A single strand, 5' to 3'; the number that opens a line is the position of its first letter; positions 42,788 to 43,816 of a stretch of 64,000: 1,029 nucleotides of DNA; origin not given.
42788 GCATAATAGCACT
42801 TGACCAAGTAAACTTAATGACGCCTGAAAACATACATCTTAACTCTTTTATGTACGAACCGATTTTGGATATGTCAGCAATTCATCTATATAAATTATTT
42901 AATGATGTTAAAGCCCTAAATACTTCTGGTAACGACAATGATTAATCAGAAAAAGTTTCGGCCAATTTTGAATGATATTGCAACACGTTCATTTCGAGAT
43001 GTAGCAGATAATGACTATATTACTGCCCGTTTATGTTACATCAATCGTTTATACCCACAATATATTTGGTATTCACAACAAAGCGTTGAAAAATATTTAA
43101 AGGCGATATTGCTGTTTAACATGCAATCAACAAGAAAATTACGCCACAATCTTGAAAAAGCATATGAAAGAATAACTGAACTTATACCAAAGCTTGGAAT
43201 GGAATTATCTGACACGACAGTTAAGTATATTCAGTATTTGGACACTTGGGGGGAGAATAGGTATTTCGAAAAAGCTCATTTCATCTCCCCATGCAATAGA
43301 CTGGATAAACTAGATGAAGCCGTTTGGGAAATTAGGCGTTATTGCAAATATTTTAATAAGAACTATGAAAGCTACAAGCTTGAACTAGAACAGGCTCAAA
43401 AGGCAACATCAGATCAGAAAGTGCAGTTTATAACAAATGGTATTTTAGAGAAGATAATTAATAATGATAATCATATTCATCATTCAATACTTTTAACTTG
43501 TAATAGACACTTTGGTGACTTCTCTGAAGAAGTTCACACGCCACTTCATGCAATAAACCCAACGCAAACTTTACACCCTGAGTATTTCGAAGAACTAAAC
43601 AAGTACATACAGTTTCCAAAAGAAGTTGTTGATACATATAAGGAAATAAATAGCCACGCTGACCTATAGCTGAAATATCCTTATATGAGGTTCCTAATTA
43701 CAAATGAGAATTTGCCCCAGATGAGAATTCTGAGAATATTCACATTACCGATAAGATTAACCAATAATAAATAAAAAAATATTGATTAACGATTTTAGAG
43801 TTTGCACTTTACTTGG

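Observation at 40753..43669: AT-rich two-gene insert: an SMC-like ABC ATPase translationally coupled to a HEPN-like protein. Candidate previously undescribed anti-phage or abortive-infection module.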

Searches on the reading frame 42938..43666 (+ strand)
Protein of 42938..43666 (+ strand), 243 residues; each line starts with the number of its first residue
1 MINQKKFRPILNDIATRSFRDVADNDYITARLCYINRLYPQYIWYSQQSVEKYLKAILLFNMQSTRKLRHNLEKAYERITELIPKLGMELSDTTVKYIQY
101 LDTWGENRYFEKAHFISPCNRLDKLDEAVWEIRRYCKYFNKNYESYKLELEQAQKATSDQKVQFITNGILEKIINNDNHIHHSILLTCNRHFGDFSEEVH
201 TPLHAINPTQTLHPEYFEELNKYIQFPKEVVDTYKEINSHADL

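Call 3: search_protein_families(library=pfam, proteins=[window:42938-43666:+], max_evalue=1)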
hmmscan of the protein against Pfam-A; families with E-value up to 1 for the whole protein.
window:42938-43666:+ (243 aa): 2 families
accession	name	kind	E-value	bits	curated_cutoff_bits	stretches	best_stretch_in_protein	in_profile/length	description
PF05168.19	HEPN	-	3.7e-10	40.4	22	1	21-103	6-82/117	HEPN domain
PF21356.2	Vps27_GAT-like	-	0.015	16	27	1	71-102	28-59/71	Vacuolar protein sorting-associated protein 27, GAT-like domain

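Call 4: search_protein_families(library=padloc, proteins=[window:42938-43666:+], max_evalue=1)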
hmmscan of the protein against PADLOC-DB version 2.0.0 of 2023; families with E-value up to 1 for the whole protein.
window:42938-43666:+ (243 aa): 0 families

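Call 5: search_protein_families(library=ncbifam, proteins=[window:42938-43666:+], max_evalue=1)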
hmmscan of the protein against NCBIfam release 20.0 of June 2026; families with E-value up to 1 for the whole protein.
window:42938-43666:+ (243 aa): 1 family
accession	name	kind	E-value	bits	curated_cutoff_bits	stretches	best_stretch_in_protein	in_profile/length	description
NF047440.1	LA3751_2_3_fam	subfamily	0.12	11.2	200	1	42-118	356-435/460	LA_3751/LA_3752 family putative glycosyltransferase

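Call 6: search_protein_families(library=phrogs, proteins=[window:42938-43666:+], max_evalue=1)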
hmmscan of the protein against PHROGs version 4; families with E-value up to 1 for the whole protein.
window:42938-43666:+ (243 aa): 4 families
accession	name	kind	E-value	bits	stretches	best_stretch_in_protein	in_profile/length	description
phrog_14006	-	unknown function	0.044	14.9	1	81-163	8-87/111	-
phrog_37412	-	unknown function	0.047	14.7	1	137-222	24-107/146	-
phrog_11005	-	unknown function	0.2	12.6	1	53-93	14-54/113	-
phrog_29558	-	unknown function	0.3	12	1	67-107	19-57/82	-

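Call 9: search_solved_structures(query=window:42938-43666:+, max_evalue=1, show_alignments=2)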
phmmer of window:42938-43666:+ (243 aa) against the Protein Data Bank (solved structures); distinct sequences matched with E-value up to 1: 3.
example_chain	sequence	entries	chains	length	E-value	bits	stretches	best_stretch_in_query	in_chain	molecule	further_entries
8oin_Aa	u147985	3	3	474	0.0015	21.3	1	107-188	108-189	Peptide chain release factor 1, mitochondrial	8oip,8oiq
8oir_Aa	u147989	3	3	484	0.0016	21.3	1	107-188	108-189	Peptide chain release factor 1, mitochondrial | Peptide chain release factor 1, mitochondrial,mtRF1(AAQ)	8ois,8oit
7jh6_A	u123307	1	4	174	0.25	14.1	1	50-103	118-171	Two-domain di-Zn(II) and porphyrin-binding protein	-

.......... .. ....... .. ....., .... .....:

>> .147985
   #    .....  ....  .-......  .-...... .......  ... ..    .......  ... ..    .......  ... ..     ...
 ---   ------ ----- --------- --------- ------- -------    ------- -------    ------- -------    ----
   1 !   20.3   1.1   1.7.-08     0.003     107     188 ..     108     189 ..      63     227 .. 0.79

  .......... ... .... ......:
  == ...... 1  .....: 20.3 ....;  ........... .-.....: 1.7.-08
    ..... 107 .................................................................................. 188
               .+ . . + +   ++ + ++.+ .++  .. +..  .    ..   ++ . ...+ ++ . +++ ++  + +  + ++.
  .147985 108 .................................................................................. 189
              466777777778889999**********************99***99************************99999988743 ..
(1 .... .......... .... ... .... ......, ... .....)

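Call 11: find_homologous_proteins(query=window:42938-43666:+, max_evalue=0.001)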
Query window:42938-43666:+ (243 aa): 245 proteins with E <= 0.001 among 395 candidates; the best 120 are listed.
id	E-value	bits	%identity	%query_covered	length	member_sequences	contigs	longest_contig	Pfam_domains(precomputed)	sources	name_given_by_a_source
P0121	1.5e-158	544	98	100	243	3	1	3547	PF05168.20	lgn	-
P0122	3.6e-112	392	69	98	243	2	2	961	PF05168.20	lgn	-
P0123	1.4e-111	390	69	98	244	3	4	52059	PF05168.20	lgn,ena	-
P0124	2.7e-100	353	64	98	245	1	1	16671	PF05168.20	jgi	-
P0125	2.8e-95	336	60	98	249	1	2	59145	PF05168.20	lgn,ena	-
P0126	1.3e-93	331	59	98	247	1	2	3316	PF05168.20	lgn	-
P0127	1.3e-90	321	58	98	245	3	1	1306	PF05168.20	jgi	jgi:HEPN domain-containing protein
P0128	2.3e-90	320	57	98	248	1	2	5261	PF05168.20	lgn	-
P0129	1.2e-49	187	42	94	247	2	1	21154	PF05168.20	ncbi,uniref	ncbi:HEPN domain-containing protein [Vibrio sp. 10N.261.55.B8]|uniref:HEPN domain-containing protein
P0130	3.1e-49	186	43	91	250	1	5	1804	PF05168.20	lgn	-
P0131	2.2e-48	183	42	93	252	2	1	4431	PF05168.20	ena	-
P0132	6.7e-48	181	43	93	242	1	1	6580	PF05168.20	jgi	jgi:HEPN domain-containing protein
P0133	8.2e-48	181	43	92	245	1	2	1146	PF05168.20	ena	-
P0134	4.6e-47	179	43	93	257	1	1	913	PF05168.20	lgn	-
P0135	6.7e-47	178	42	92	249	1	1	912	PF05168.20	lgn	-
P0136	1.4e-46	177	41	91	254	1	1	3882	PF05168.20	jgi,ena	-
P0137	4.0e-46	176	42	94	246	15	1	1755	PF05168.20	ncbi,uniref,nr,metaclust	ncbi:HEPN domain-containing protein [Vibrio parahaemolyticus]|uniref:HEPN domain-containing protein 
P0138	1.6e-45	174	41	93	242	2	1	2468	PF05168.20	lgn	-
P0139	3.5e-45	172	41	92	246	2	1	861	PF05168.20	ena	-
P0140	5.7e-45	172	41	93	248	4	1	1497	PF05168.20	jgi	jgi:HEPN domain-containing protein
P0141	6.0e-45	172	40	96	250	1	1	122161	PF05168.20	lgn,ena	-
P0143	9.5e-45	171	40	95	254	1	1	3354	PF05168.20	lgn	-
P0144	3.0e-44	169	40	97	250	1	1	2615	PF05168.20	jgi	-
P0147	3.6e-44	169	41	93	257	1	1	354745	PF05168.20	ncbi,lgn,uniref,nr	ncbi:HEPN domain-containing protein [Marinobacter pelagius]|uniref:HEPN domain-containing protein n=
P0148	6.0e-44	168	41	95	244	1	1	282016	PF05168.20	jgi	jgi:HEPN domain-containing protein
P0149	7.7e-44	168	41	95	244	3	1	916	PF05168.20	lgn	-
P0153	1.7e-43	167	39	96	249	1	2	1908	PF05168.20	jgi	jgi:HEPN domain-containing protein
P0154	2.0e-43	167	39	95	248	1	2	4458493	PF05168.20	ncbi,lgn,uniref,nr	ncbi:hypothetical protein GEOBRER4_n1980 [Citrifermentans bremense]|uniref:HEPN domain-containing pr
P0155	2.7e-43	166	40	94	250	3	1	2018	PF05168.20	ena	-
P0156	2.9e-43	166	42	95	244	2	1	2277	PF05168.20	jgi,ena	-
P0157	3.0e-43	166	41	93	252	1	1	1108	PF05168.20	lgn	-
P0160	7.6e-43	165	41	90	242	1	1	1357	PF05168.20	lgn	-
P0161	8.1e-43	165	42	89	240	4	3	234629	PF05168.20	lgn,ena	-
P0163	1.2e-42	164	40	95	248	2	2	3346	PF05168.20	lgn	-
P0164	1.5e-42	164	40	94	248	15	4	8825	PF05168.20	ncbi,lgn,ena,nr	ncbi:MAG: HEPN domain-containing protein [Nitrosomonas sp.]|nr:HEPN domain-containing protein [Nitro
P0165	1.6e-42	164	41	95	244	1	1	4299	PF05168.20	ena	-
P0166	2.3e-42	163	41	93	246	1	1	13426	PF05168.20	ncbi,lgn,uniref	ncbi:HEPN domain-containing protein [Methylophaga sp.]|uniref:HEPN domain-containing protein n=1 Tax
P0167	3.3e-42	163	40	96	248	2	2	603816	PF05168.20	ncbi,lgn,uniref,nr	ncbi:HEPN domain-containing protein [Marinobacter nauticus]|uniref:HEPN domain-containing protein n=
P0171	1.2e-41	161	42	93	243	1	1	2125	PF05168.20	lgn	-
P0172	1.4e-41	161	42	93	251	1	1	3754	PF05168.20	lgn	-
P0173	1.5e-41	161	40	95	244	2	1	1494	PF05168.20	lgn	-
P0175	2.3e-41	160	41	90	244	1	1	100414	PF05168.20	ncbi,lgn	ncbi:TPA: HEPN domain-containing protein [Serratia fonticola]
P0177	2.8e-41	160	38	96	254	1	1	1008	PF05168.20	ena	-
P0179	4.7e-41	159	40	94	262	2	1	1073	PF05168.20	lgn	-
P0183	9.2e-41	158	37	94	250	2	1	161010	PF05168.20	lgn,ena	-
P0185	2.7e-40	156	40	95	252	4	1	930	PF05168.20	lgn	-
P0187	4.0e-40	156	40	88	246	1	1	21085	PF05168.20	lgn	-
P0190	5.0e-40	156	39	94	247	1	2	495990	PF05168.20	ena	-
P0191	5.6e-40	155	40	93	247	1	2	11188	PF05168.20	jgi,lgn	jgi:HEPN domain-containing protein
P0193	6.2e-40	155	40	93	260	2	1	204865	PF05168.20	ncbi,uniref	ncbi:HEPN domain-containing protein [Marinomonas shanghaiensis]|uniref:HEPN domain-containing protei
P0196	1.7e-39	154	39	93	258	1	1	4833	PF05168.20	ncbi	-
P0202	7.6e-39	152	39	91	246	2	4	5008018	PF05168.20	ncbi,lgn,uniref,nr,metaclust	ncbi:hypothetical protein KD5_01110 [Yersinia pseudotuberculosis]|uniref:HEPN domain-containing prot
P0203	1.3e-38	151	41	92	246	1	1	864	PF05168.20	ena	-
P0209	3.0e-38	150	37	98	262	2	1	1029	PF05168.20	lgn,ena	-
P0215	1.6e-37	147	39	90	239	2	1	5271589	PF05168.20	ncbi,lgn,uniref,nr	ncbi:HEPN domain-containing protein [Serratia marcescens]|uniref:HEPN domain-containing protein n=1 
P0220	2.2e-37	147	38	94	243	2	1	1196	PF05168.20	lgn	-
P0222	2.4e-37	147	38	93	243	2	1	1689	PF05168.20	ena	-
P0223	3.7e-37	146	38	93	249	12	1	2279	PF05168.20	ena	-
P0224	5.9e-37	145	37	93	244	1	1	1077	PF05168.20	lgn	-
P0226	8.0e-37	145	35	93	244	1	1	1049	PF05168.20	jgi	-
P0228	2.0e-36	144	39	93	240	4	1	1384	PF05168.20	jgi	jgi:HEPN domain-containing protein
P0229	2.0e-36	144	35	93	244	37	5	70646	PF05168.20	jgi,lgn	-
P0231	3.4e-36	143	37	96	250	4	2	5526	PF05168.20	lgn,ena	-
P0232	4.2e-36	143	38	93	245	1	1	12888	PF05168.20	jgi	jgi:HEPN domain-containing protein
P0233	5.0e-36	142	38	93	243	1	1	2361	PF05168.20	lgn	-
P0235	7.3e-36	142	36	94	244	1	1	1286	PF05168.20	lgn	-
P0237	8.8e-36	142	38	93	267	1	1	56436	PF05168.20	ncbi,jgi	-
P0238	1.1e-35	141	35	97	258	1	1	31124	PF05168.20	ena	-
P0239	1.2e-35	141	38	93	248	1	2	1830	PF05168.20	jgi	jgi:HEPN domain-containing protein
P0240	1.3e-35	141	35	93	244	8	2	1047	PF05168.20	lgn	-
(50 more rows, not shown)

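Call 17: find_encoding_contigs(protein=P0123, flank=6000, max_places=3)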
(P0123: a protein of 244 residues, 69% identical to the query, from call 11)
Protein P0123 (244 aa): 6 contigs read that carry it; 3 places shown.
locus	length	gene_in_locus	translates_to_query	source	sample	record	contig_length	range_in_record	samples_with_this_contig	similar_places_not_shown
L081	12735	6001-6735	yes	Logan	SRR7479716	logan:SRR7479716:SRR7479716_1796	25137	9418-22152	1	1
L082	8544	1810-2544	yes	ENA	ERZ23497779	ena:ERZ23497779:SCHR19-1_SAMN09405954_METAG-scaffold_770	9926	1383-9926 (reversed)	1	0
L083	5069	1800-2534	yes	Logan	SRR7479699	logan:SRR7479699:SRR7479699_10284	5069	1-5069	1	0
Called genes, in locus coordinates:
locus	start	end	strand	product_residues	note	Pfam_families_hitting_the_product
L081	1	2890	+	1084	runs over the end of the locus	PF00176:SNF2-rel_dom, PF04851:ResIII (weak), PF00271:Helicase_C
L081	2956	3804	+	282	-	PF14335:DUF4391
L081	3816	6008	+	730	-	PF02463:SMC_N (weak)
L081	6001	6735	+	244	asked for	PF05168:HEPN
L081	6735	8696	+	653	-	PF01555:N6_N4_Mtase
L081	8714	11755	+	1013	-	PF04851:ResIII, PF00270:DEAD (weak), PF19778:RE_endonuc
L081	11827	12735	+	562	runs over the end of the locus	PF03235:GmrSD_N, PF07510:GmrSD_C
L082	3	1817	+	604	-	?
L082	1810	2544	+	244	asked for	PF05168:HEPN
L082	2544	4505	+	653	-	PF01555:N6_N4_Mtase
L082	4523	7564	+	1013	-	PF04851:ResIII, PF00270:DEAD (weak), PF19778:RE_endonuc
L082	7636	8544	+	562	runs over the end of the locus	PF03235:GmrSD_N, PF07510:GmrSD_C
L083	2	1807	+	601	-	?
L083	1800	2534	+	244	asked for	PF05168:HEPN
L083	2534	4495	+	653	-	PF01555:N6_N4_Mtase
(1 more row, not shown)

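Call 18: find_encoding_contigs(protein=P0125, flank=6000, max_places=3)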
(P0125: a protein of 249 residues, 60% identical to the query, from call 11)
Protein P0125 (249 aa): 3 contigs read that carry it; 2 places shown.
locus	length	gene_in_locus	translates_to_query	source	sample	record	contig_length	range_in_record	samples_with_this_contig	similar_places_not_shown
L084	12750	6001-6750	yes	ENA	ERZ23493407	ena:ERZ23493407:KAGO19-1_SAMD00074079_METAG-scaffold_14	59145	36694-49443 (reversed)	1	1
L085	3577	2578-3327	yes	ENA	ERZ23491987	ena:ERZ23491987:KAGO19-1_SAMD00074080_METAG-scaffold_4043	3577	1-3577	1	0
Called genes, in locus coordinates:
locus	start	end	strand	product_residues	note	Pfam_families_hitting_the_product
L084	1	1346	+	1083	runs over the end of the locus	PF00176:SNF2-rel_dom, PF04851:ResIII (weak), PF00271:Helicase_C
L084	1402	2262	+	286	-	PF14335:DUF4391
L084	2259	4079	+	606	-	PF02463:SMC_N (faint), PF11398:DUF2813, PF13175:AAA_15, PF13476:AAA_23, PF13304:AAA_21, PF20469:OLD-like_TOPRIM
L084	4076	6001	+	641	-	PF00580:UvrD-helicase, PF01443:Viral_helicase1 (faint), PF13086:AAA_11 (faint), PF13245:AAA_19, PF13604:AAA_30 (faint), PF13361:UvrD_C, PF13538:UvrD_C_2 (faint)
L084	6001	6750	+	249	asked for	PF05168:HEPN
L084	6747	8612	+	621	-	PF01555:N6_N4_Mtase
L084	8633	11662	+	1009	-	PF04851:ResIII, PF00270:DEAD, PF19778:RE_endonuc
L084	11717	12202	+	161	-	-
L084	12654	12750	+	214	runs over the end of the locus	-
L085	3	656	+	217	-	?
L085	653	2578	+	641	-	PF00580:UvrD-helicase, PF01443:Viral_helicase1 (faint), PF13086:AAA_11 (faint), PF13245:AAA_19, PF13604:AAA_30 (faint), PF13361:UvrD_C, PF13538:UvrD_C_2 (faint)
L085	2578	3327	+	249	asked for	PF05168:HEPN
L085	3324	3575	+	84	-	?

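Call 19: find_encoding_contigs(protein=P0147, flank=6000, max_places=3)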
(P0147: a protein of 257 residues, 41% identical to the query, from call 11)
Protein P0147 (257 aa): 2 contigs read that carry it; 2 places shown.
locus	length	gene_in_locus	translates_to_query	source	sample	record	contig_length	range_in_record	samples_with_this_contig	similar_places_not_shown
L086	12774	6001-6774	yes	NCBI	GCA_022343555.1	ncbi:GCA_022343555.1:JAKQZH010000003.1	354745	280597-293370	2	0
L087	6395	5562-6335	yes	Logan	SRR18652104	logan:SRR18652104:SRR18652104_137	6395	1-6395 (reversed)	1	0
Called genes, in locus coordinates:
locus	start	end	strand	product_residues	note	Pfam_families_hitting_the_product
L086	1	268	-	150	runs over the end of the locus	PF02639:DUF188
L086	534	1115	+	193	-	PF00300:His_Phos_1 (faint)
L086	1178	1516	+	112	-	PF08274:Zn_Ribbon_YjdM, PF03831:YjdM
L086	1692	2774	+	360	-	PF00676:E1_dh, PF13292:DXP_synthase_N (weak)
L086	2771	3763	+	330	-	PF02779:Transket_pyr, PF02780:Transketolase_C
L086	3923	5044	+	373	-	PF00364:Biotin_lipoyl, PF25997:BSH_YhbJ (weak), PF02817:E3_binding, PF00198:2-oxoacid_dh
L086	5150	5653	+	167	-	PF04314:LpqE-like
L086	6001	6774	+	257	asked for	PF05168:HEPN (weak)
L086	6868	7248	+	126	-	-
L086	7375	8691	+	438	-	PF00005:ABC_tran (faint), PF13175:AAA_15 (faint), PF13304:AAA_21 (faint)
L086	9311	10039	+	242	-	PF00211:Guanylate_cyc (weak)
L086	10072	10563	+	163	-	-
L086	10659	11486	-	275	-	PF06629:MipA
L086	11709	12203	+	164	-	PF06094:GGACT, PF13772:AIG2_2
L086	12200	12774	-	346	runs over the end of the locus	PF24827:AstE_AspA_cat (weak)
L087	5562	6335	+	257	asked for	PF05168:HEPN (weak)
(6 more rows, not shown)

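Call 20: find_encoding_contigs(protein=P0202, flank=6000, max_places=3)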
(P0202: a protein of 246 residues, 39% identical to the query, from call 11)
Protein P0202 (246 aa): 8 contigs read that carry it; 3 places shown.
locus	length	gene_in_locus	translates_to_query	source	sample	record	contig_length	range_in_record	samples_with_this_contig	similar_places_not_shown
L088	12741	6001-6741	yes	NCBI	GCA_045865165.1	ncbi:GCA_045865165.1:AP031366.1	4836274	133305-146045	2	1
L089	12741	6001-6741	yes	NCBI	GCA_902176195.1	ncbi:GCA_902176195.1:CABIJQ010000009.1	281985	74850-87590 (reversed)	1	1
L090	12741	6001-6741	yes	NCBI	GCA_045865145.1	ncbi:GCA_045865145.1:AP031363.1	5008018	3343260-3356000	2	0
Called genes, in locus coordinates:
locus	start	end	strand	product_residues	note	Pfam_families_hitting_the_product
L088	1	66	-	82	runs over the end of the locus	-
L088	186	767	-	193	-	-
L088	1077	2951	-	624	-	PF01464:SLT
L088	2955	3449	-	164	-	-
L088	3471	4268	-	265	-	-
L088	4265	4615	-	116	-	PF02413:Caudo_TAP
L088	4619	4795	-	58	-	-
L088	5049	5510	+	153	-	-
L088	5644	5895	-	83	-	PF06958:Pyocin_S (weak)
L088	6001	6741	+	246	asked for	PF05168:HEPN (weak)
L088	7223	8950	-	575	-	PF08706:D5_N, PF19263:DUF5906, PF03288:Pox_D5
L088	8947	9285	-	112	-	-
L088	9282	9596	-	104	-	-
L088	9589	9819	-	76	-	-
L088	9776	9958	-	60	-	PF13973:DUF4222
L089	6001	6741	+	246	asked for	PF05168:HEPN (weak)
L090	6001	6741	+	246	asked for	PF05168:HEPN (weak)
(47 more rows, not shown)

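Call 71: find_related_loci(query=A2, collection=metagenome_contigs, flank=5000)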
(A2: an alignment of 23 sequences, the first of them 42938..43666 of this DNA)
Query A2 (243 aa) in metagenome_contigs; peptide patterns used: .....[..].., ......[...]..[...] (x = any residue, [..] = any of these).
600 stretches matched a pattern (row limit reached: there are more); 236 encode a relative of the query (tblastn E <= 1e-3); the best 80 are kept; 80 distinct loci.
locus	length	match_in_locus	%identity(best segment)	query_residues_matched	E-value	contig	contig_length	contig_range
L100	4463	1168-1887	41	9-239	8e-48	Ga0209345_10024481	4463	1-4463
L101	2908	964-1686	39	10-241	2e-47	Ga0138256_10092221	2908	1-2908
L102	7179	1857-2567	41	10-236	5e-47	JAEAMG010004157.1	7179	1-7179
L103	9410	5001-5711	41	10-236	5e-47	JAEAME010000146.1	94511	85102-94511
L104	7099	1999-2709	39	10-236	2e-44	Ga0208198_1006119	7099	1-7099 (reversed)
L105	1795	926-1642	34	11-236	1e-44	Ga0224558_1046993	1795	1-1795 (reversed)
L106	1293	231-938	36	10-236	1e-45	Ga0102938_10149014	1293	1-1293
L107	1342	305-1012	40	10-236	7e-45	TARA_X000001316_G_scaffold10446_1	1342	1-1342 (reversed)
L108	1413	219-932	39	11-239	2e-44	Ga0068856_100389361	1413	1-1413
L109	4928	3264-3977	39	11-239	4e-43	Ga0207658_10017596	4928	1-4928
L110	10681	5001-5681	40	10-228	9e-43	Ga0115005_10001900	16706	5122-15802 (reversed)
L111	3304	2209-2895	38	6-240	8e-43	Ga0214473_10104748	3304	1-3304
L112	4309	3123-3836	39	11-236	6e-43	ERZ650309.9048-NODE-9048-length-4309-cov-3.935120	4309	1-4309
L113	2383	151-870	36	10-239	4e-43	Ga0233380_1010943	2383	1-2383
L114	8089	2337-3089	39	4-241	1e-42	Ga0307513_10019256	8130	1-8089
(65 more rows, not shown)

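Call 73: search_solved_structures(query=A2, max_evalue=10, show_alignments=3)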
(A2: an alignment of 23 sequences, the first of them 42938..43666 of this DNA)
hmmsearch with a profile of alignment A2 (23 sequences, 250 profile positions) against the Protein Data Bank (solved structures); distinct sequences matched with E-value up to 10: 1.
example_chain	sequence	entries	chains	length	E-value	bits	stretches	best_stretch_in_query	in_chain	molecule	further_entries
1wol_A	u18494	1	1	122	0.67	12.5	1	20-79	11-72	122aa long conserved hypothetical protein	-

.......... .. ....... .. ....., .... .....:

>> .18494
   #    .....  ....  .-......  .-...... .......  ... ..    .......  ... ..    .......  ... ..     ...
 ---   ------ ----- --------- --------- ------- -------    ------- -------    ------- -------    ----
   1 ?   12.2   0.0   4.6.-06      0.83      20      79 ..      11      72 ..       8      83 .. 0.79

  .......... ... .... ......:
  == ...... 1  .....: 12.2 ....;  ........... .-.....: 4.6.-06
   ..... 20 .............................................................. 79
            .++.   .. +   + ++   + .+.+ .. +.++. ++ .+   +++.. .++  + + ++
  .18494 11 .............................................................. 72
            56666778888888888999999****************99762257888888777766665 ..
